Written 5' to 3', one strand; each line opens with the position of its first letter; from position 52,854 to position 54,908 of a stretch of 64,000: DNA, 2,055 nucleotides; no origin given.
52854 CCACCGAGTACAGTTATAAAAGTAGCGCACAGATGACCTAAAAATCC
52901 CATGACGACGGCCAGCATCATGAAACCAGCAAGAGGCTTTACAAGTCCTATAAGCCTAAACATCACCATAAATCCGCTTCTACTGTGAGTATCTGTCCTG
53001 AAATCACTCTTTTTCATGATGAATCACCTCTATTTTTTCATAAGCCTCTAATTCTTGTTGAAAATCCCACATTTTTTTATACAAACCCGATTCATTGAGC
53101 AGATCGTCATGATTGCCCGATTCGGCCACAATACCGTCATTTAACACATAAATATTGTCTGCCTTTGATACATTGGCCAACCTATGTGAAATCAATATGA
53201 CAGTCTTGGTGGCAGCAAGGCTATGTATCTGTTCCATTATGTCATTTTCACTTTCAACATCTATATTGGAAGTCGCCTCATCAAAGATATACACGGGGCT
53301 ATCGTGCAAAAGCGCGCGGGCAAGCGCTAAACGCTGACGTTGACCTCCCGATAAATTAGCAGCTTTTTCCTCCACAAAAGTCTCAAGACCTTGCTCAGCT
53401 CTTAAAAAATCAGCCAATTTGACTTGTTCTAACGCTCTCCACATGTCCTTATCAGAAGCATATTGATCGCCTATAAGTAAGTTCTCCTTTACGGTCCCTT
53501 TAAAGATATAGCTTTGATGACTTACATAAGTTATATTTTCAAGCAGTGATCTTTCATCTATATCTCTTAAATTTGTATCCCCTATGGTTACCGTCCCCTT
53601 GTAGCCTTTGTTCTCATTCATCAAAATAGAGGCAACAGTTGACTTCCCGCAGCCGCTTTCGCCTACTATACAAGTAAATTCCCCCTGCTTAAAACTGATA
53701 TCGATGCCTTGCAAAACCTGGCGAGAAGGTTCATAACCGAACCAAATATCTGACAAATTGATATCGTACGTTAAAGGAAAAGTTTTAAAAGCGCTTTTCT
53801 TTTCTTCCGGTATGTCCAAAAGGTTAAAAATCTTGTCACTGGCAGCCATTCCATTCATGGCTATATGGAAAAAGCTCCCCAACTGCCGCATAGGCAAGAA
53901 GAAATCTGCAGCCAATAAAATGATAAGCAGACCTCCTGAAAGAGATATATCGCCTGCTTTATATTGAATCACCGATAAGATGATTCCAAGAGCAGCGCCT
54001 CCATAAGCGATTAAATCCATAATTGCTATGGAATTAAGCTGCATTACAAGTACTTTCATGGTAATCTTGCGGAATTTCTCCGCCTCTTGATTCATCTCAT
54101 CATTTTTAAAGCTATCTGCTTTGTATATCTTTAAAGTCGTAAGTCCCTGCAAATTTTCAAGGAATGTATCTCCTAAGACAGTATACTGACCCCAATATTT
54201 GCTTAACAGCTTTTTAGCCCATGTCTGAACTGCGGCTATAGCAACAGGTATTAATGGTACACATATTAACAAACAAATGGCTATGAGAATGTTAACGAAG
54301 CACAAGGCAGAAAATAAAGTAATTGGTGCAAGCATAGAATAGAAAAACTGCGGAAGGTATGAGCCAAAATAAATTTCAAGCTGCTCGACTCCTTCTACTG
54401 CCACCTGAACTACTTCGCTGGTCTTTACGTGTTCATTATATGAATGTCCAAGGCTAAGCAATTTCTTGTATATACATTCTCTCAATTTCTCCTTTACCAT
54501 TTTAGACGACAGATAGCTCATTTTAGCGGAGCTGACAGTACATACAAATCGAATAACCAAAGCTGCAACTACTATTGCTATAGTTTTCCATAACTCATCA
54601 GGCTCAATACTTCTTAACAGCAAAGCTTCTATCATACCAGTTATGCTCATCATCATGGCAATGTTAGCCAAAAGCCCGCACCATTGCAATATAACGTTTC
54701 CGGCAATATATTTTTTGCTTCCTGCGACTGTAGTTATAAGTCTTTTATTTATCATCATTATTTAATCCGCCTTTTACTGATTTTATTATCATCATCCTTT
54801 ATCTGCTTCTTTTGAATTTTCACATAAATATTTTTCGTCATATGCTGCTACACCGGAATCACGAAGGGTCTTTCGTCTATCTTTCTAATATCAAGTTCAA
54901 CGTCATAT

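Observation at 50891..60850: Eight-gene operon linking NEAT-like surface proteins, a heme/iron-complex ABC importer, a CydDC-like exporter pair and YbaN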

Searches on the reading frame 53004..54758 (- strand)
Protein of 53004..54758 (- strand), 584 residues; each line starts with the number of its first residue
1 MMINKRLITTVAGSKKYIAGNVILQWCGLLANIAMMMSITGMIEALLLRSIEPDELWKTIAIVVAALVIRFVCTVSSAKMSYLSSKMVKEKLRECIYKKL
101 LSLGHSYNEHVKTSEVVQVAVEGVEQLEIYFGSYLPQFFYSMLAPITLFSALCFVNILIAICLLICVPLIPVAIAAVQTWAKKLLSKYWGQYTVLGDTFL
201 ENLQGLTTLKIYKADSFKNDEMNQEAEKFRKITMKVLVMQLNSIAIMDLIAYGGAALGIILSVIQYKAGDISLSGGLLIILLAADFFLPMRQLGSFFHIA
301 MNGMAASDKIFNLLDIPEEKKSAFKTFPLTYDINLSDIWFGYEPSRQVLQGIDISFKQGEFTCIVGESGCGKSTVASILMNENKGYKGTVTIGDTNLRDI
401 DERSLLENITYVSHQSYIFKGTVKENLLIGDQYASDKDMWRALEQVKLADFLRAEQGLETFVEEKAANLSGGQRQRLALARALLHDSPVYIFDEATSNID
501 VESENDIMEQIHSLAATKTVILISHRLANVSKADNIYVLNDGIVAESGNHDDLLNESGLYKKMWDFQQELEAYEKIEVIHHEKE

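Call 4: search_protein_families(library=pfam, proteins=[window:53004-54758:-], max_evalue=0.01)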
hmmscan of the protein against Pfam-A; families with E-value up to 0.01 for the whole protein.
window:53004-54758:- (584 aa): 9 families
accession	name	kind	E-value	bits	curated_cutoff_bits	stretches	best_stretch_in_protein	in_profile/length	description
PF00005.33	ABC_tran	-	3e-30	106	25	1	349-497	1-137/137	ABC transporter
PF00664.28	ABC_membrane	-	8.2e-22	78.6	28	1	23-284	6-268/274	ABC transporter transmembrane region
PF02463.25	SMC_N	-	2.3e-09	37.4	40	1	359-538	24-210/220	RecF/RecN/SMC N terminal domain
PF13401.12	AAA_22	-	0.00028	21.6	27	1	359-516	5-109/130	AAA domain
PF13304.12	AAA_21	-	0.00048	20.7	27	0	361-451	1-99/304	AAA domain, putative AbiEii toxin, Type IV TA system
PF03193.22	RsgA_GTPase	-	0.0014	18.9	30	0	345-384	93-131/174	RsgA GTPase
PF13238.12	AAA_18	-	0.0028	18.5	29.4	0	363-402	2-33/128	AAA domain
PF13191.12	AAA_16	-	0.0052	17.7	32.6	1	358-505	23-150/167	AAA ATPase domain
PF13175.12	AAA_15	-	0.0083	16.2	32.1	0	352-407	17-55/374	AAA ATPase domain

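Call 5: search_protein_families(library=ncbifam, proteins=[window:53004-54758:-], max_evalue=0.01)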
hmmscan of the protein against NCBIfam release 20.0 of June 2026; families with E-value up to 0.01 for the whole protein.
window:53004-54758:- (584 aa): 190 families (the best 25 are shown)
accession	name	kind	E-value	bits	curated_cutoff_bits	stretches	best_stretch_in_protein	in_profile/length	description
TIGR02857.1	CydD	equivalog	8e-120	401.3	435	1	15-539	2-529/529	thiol reductant ABC exporter subunit CydD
NF008379.0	PRK11174.1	equivalog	5.8e-104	348.9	684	1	13-568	19-585/588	heme ABC transporter permease/ATP-binding protein CydD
TIGR02203.1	MsbA_lipidA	equivalog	1.8e-88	297.5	602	1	6-567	4-569/572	lipid A export permease/ATP-binding protein MsbA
NF008381.0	PRK11176.1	equivalog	7.3e-75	252.5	867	1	54-567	61-579/582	lipid A ABC transporter ATP-binding protein/permease MsbA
TIGR02204.1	MsbA_rel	hypoth_equivalog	8.1e-75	252.6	780.4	1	30-567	32-575/576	ABC transporter, permease/ATP-binding protein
NF008364.0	PRK11160.1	equivalog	5.1e-73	246.6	630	1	88-564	91-572/575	heme ABC transporter ATP-binding protein/permease CydC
NF045513.1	HepA_fam_ABC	equivalog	1.5e-71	241.6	725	1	53-568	91-607/610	heterocyst formation ABC transporter subunit HepA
TIGR03375.1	type_I_sec_LssB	subfamily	4.1e-70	236.9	693.1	1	57-556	189-691/696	type I secretion system permease/ATPase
TIGR00958.1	3a01208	subfamily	4.4e-70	236.8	874.6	1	6-563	151-710/711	antigen peptide transporter 2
TIGR01846.1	type_I_sec_HlyB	subfamily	8.3e-69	232.6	725.55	1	46-568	170-693/694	type I secretion system permease/ATPase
TIGR01193.1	bacteriocin_ABC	subfamily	2.5e-68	231.3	523.85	1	29-564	163-706/708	peptide cleavage/export ABC transporter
NF010178.0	PRK13657.1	equivalog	1.4e-67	228.5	733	1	39-565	33-568/588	glucan ABC transporter ATP-binding protein/ permease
TIGR02868.1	CydC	equivalog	8.1e-65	219.4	329.05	1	89-527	85-530/530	thiol reductant ABC exporter subunit CydC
TIGR03797.1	NHLM_micro_ABC2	equivalog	4.4e-63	213.9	709.4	1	23-565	140-683/686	NHLP bacteriocin export ABC transporter permease/ATPase subunit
NF052233.1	CphA_assoc_ABC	equivalog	6.8e-59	199.9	880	1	59-575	232-751/766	cyanophycin metabolism-associated ABC transporter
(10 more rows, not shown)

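Call 17: find_homologous_proteins(query=window:53004-54758:-, max_evalue=1e-20)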
Query window:53004-54758:- (584 aa): 8000 proteins with E <= 1e-20 among 8000 candidates; the best 120 are listed.
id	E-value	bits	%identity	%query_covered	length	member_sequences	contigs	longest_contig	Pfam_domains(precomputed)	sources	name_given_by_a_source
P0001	0.0e+0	1274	99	100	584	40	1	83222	PF00005.34,PF02463.26,PF00664.29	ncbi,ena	-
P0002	0.0e+0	1108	99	86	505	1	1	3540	PF00005.34,PF02463.26,PF00664.29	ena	-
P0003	0.0e+0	1015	-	-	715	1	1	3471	PF00005.34,PF13555.13,PF02463.26,PF13481.13,PF00664.29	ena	-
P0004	9.3e-279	944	67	99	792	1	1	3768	PF09818.16,PF00005.34,PF13555.13,PF13401.13,PF03193.23,PF02463.26,PF13304.13,PF00664.29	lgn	-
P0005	3.1e-273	925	73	98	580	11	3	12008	PF00005.34,PF02463.26,PF00664.29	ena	-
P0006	5.7e-273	925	73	98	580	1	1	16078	PF00005.34,PF02463.26,PF00664.29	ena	-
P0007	6.0e-273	925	73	98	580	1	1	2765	PF00005.34,PF02463.26,PF00664.29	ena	-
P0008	6.9e-273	924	73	98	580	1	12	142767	PF00005.34,PF02463.26,PF00664.29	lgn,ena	-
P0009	6.9e-273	924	73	98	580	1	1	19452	PF00005.34,PF02463.26,PF00664.29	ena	-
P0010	7.9e-273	924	72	98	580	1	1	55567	PF00005.34,PF02463.26,PF00664.29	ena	-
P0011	1.2e-272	924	72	98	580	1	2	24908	PF00005.34,PF02463.26,PF00664.29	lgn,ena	-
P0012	1.3e-272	923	73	98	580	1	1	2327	PF00005.34,PF02463.26,PF00664.29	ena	-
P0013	1.3e-272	923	73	98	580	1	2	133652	PF00005.34,PF02463.26,PF00664.29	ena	-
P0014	1.4e-272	923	73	98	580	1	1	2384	PF00005.34,PF02463.26,PF00664.29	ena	-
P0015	1.8e-272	923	73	98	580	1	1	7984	PF00005.34,PF02463.26,PF00664.29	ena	-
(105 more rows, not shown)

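Call 32: search_solved_structures(query=window:53004-54758:-, max_evalue=1e-30, show_alignments=1)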
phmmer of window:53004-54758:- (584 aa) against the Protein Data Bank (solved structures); distinct sequences matched with E-value up to 1e-30: 256 (the best 60 are shown).
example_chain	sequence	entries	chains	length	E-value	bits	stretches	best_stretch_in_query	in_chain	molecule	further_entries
8y6h_A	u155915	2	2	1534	5.6e-88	299.1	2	123-567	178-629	ATP-dependent translocase ABCB1,mNeonGreen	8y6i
8gmg_A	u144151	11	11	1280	7.5e-88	298.7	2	123-567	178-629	ATP-dependent translocase ABCB1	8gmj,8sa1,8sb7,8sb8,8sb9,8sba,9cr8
6qex_A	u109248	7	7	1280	7.6e-88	298.7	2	123-567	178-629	Multidrug resistance protein 1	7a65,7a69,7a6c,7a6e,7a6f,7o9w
8sa0_A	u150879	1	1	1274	1.3e-87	298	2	123-567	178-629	ATP-dependent translocase ABCB1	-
6c0v_A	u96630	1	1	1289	3.8e-87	296.4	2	123-567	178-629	Multidrug resistance protein 1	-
6ujw_A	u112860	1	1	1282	4.6e-86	292.8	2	131-564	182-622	ATP-dependent translocase ABCB1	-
4q9h_A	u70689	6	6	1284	8.8e-86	291.9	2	131-564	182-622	Multidrug resistance protein 1A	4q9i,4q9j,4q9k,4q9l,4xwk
4ksb_A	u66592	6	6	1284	8.9e-86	291.9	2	131-564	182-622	Multidrug resistance protein 1A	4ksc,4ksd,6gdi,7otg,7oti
3g60_A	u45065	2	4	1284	9.6e-86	291.8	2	131-564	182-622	Multidrug resistance protein 1a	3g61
4lsg_A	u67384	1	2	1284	1.4e-85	291.3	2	131-564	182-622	Multidrug resistance protein 1A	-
3g5u_A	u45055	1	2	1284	1.5e-85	291.1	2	131-564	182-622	Multidrug resistance protein 1a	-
4m2s_A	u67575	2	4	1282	2e-85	290.7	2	131-564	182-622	Multidrug resistance protein 1A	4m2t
5kpi_A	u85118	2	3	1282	2e-85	290.7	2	131-564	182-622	Multidrug resistance protein 1A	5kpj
6qee_A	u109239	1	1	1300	2.1e-85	290.7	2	131-564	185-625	ABCB1HM-EQ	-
6ujs_A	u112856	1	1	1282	3.1e-85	290.1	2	131-564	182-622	ATP-dependent translocase ABCB1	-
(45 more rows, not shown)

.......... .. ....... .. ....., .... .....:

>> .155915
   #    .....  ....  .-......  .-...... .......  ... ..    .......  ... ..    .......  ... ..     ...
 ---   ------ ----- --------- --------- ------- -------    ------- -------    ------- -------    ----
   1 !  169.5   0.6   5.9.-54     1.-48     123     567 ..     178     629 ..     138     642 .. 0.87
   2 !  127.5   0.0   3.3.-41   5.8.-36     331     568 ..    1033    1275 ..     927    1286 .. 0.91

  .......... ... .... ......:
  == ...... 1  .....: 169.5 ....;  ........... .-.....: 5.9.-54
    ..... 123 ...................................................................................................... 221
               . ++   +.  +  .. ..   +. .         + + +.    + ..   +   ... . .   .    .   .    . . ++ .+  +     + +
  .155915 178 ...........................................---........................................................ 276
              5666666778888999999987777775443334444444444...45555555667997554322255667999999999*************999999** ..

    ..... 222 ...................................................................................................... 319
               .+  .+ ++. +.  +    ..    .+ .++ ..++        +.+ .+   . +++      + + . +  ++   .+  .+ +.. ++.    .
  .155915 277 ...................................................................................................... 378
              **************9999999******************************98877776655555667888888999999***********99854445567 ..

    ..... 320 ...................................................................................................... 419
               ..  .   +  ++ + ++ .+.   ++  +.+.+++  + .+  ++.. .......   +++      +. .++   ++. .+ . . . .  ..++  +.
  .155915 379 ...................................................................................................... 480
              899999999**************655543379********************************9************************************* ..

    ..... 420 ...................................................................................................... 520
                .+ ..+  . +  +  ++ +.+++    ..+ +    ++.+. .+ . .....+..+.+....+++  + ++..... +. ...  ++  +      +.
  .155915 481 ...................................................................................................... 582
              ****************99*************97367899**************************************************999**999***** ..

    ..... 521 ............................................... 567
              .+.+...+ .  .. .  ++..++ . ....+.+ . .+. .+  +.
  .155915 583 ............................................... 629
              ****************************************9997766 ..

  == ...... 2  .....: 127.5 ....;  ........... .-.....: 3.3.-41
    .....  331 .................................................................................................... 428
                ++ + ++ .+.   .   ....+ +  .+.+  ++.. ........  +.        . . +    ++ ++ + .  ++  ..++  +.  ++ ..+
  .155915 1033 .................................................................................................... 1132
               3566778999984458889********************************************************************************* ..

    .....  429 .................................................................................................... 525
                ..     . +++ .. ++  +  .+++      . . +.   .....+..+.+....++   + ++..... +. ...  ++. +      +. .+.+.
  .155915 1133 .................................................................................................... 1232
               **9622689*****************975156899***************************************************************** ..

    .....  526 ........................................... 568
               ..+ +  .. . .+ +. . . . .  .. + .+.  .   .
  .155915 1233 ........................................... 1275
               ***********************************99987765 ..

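Call 81: list_cluster_members(proteins=[window:53004-54758:-, window:57549-58421:-, window:50891-51301:-])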
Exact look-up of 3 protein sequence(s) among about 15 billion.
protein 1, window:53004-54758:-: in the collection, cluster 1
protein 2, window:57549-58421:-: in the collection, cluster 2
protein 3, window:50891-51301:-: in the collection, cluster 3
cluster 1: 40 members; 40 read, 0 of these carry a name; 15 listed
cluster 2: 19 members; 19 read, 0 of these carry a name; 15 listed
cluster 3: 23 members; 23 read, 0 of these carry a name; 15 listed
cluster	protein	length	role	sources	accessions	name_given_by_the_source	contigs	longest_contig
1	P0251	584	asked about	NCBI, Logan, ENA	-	-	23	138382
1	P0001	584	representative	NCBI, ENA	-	-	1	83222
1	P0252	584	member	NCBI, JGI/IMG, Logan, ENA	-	-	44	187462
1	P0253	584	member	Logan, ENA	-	-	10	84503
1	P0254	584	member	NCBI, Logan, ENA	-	-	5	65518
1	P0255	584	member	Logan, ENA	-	-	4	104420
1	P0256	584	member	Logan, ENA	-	-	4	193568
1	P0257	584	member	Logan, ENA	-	-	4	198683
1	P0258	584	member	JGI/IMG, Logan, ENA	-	-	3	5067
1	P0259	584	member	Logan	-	-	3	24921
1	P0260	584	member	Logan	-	-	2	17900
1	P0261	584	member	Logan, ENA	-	-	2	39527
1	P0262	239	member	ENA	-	-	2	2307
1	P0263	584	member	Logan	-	-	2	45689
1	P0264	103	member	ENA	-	-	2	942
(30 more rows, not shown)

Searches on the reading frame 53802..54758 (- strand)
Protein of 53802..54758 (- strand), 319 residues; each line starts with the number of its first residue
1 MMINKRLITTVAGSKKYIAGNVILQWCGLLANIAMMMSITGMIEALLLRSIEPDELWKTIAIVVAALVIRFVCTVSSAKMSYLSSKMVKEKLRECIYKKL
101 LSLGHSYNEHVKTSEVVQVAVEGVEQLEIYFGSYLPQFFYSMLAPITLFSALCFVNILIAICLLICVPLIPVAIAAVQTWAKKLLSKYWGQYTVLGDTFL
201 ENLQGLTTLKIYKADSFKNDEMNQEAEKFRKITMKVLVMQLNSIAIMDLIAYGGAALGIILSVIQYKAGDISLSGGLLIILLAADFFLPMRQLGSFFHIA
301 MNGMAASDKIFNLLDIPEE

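Call 34: search_solved_structures(query=window:53802-54758:-, max_evalue=0.001, show_alignments=2)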
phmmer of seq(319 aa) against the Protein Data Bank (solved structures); distinct sequences matched with E-value up to 0.001: 33.
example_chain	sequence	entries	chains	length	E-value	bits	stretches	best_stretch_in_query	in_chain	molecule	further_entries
8ipt_A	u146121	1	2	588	4e-22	82.5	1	32-317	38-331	ABC transporter, CydDC cysteine exporter (CydDC-E) family, permease/ATP-binding protein Cy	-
7zd5_D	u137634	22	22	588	4e-22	82.5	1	32-317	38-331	ATP-binding/permease protein CydD | Glutathione/L-cysteine transport system ATP-binding/permease protein CydD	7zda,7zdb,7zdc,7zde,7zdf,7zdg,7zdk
8ips_B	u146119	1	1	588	4e-22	82.5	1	32-317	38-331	ABC transporter, CydDC cysteine exporter (CydDC-E) family, permease/ATP-binding protein Cy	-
8ipq_B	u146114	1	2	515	3.1e-17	66.4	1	17-314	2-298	Transmembrane ATP-binding protein ABC transporter cydD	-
8ipr_C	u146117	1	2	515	3.1e-17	66.4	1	17-314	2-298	Transmembrane ATP-binding protein ABC transporter cydD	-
6qv0_B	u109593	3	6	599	1.2e-10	44.7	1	82-319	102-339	Uncharacterized ABC transporter ATP-binding protein TM_0288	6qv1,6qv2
6quz_B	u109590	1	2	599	1.3e-10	44.7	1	83-319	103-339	Uncharacterized ABC transporter ATP-binding protein TM_0288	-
3qf4_B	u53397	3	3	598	1.3e-10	44.7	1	83-319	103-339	Uncharacterized ABC transporter ATP-binding protein TM_0288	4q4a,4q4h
4q4j_B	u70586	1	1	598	1.3e-10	44.7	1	83-319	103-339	Uncharacterized ABC transporter ATP-binding protein TM_0288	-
7met_A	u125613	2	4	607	1.6e-10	44.4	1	27-319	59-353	ATP-dependent lipid A-core flippase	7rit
8gk7_A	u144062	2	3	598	2e-10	44.1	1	27-319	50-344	Lipid A export ATP-binding/permease protein MsbA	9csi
5mkk_A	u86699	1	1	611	1.4e-06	31.4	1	57-319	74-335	Multidrug resistance ABC transporter ATP-binding and permease protein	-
6rah_A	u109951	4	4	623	1.5e-06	31.3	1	57-319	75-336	Multidrug resistance ABC transporter ATP-binding and permease protein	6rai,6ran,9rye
6raf_A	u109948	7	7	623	1.5e-06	31.3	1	57-319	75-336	Multidrug resistance ABC transporter ATP-binding and permease protein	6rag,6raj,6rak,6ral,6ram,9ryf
3b5w_A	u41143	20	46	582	4.5e-06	29.8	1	55-318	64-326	Lipid A export ATP-binding/permease protein msbA | ATP-dependent lipid A-core flippase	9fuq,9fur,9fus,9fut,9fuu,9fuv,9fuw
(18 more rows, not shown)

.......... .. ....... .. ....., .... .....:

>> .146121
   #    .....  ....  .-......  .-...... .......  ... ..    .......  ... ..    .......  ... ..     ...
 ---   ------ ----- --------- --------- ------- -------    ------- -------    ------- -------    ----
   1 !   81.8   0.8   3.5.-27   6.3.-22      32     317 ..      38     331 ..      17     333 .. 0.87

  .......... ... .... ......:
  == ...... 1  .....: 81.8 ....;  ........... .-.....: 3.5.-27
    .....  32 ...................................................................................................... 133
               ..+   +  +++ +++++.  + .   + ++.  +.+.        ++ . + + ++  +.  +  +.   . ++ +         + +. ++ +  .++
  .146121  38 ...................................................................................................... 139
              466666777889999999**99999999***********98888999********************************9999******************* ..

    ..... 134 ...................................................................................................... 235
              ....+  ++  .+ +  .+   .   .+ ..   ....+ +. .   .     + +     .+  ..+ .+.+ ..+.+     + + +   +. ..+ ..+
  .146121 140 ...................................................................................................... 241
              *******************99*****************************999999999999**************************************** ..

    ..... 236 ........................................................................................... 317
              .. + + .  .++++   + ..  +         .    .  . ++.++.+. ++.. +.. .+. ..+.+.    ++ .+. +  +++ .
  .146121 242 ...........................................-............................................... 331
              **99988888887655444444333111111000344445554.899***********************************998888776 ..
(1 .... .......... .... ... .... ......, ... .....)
